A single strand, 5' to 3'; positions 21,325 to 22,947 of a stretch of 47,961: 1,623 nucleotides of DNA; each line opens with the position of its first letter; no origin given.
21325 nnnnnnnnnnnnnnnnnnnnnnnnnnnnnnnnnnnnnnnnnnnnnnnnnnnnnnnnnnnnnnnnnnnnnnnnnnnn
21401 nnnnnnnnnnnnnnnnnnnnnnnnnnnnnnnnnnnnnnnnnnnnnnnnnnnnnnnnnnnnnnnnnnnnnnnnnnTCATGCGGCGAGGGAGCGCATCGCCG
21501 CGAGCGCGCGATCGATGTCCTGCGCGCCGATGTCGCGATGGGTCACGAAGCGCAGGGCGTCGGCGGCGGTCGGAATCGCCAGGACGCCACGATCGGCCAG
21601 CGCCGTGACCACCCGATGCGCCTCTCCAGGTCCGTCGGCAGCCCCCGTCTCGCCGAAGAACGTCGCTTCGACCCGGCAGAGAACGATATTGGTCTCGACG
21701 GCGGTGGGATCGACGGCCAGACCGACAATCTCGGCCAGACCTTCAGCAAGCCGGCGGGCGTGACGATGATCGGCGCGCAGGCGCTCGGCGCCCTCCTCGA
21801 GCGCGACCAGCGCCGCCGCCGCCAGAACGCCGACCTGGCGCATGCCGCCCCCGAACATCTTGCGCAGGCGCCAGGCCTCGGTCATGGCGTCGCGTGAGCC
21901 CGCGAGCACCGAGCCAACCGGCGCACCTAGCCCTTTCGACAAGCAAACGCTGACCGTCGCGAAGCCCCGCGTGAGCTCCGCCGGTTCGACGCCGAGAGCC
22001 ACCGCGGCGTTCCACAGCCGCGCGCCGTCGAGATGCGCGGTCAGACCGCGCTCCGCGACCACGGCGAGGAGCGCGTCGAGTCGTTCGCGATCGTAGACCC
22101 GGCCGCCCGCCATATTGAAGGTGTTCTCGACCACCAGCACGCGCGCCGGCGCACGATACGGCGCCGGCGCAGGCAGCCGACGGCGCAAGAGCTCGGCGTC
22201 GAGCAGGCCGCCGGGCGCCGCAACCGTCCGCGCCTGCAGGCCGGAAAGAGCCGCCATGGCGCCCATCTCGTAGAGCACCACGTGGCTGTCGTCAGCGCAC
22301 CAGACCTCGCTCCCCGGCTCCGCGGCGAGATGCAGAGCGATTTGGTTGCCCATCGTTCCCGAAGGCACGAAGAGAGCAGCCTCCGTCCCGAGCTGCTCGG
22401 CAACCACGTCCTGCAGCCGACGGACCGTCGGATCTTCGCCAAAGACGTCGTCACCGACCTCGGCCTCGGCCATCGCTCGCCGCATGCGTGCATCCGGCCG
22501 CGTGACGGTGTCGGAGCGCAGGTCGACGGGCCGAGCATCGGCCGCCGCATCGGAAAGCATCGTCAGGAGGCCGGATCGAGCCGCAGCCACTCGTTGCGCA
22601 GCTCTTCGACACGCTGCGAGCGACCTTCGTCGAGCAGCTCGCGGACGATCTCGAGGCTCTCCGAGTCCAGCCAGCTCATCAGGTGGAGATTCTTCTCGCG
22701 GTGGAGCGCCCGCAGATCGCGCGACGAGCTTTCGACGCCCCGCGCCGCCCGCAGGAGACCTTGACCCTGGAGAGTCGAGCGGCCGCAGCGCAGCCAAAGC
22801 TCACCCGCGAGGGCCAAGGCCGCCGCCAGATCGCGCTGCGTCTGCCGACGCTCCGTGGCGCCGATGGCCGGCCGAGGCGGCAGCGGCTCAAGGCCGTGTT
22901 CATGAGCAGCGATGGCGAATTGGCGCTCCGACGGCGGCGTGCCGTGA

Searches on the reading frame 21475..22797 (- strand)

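Call 95: search_protein_families(library=pfam, proteins=[window:21475-22797:-], max_evalue=0.001)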
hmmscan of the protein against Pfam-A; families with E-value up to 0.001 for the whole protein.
window:21475-22797:- (440 aa): 2 families
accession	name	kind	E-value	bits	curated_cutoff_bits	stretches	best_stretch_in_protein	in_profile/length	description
PF01212.27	Beta_elim_lyase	-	2.3e-95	319.7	27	1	92-374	1-285/288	Beta-eliminating lyase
PF00155.27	Aminotran_1_2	-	1.8e-11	44.3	19.7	1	133-416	52-343/361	Aminotransferase class I and II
